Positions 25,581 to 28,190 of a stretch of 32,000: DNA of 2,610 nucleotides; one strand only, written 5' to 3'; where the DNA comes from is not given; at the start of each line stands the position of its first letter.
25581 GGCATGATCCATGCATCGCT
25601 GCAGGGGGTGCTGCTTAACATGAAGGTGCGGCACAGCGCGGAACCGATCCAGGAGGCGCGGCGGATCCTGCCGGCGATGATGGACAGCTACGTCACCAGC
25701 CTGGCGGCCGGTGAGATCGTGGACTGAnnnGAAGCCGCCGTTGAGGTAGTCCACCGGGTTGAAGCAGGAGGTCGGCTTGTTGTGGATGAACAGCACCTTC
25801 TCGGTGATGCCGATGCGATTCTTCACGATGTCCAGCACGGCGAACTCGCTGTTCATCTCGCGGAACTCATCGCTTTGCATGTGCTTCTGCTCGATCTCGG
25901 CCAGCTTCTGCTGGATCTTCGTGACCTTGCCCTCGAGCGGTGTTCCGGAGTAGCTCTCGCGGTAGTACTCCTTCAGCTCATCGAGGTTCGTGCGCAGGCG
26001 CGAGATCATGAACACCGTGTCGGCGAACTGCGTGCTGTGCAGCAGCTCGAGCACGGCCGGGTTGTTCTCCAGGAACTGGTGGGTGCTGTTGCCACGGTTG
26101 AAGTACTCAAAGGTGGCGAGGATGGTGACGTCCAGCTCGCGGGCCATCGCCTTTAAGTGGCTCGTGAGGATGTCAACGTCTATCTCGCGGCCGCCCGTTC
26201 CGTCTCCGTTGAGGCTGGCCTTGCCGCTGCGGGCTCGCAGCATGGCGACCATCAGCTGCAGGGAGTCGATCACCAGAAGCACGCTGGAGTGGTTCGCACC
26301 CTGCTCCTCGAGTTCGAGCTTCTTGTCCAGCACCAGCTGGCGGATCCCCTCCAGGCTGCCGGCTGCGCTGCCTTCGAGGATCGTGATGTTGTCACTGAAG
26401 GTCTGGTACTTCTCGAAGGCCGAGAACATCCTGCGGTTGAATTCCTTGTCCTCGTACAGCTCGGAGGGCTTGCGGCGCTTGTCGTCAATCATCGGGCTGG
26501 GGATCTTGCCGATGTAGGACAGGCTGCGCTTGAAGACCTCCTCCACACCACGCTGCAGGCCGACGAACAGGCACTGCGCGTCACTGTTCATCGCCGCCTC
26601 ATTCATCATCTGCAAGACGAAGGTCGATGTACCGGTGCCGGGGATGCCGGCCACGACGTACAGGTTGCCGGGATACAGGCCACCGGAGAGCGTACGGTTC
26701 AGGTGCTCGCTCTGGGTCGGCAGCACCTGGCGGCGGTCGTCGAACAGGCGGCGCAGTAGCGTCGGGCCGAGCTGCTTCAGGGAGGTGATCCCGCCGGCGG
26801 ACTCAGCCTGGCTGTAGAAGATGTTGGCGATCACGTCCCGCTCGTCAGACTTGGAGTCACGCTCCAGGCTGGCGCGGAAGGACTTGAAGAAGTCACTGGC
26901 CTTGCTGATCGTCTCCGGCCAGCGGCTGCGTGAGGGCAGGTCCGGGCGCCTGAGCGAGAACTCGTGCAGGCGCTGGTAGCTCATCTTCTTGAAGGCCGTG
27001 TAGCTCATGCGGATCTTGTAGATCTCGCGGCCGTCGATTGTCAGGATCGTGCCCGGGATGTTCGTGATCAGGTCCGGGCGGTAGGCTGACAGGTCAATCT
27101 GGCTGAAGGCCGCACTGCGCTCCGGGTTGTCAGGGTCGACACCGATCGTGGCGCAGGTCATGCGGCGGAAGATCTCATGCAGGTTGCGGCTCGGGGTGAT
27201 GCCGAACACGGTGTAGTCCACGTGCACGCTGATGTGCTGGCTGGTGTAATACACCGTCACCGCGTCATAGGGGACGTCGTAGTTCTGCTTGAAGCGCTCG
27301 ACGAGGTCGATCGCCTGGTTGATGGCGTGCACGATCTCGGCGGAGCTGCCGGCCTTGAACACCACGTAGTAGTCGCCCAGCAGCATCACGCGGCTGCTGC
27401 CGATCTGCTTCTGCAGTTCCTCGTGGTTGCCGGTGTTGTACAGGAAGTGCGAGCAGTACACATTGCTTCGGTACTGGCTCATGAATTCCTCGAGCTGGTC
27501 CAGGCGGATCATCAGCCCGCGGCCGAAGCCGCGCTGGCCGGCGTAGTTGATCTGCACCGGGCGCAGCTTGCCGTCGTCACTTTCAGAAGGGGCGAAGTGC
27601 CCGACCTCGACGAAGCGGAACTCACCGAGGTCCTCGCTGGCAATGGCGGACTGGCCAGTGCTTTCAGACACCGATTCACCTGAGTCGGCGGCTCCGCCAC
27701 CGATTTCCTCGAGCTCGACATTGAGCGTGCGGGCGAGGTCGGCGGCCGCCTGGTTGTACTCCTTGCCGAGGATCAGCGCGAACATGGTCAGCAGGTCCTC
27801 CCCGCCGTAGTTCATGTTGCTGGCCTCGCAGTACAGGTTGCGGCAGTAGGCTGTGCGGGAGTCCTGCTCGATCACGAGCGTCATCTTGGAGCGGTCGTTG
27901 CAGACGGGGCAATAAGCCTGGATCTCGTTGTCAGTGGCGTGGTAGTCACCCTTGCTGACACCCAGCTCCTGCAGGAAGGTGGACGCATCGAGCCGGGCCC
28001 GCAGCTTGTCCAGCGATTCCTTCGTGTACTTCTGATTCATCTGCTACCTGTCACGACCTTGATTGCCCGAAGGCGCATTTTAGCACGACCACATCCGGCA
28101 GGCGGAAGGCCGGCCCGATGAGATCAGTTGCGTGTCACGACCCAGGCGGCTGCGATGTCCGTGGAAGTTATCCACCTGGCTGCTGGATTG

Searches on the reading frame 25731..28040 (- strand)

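Call 69: search_protein_families(library=pfam, proteins=[window:25731-28040:-], max_evalue=0.00001)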
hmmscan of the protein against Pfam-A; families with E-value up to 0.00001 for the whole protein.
window:25731-28040:- (770 aa): 2 families
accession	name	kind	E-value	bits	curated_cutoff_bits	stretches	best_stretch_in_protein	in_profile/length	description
PF03796.21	DnaB_C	-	9.8e-18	64.9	27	1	440-760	2-253/255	DnaB-like helicase C terminal domain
PF06745.19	ATPase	-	4.6e-06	26.6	26.6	0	441-504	2-65/231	KaiC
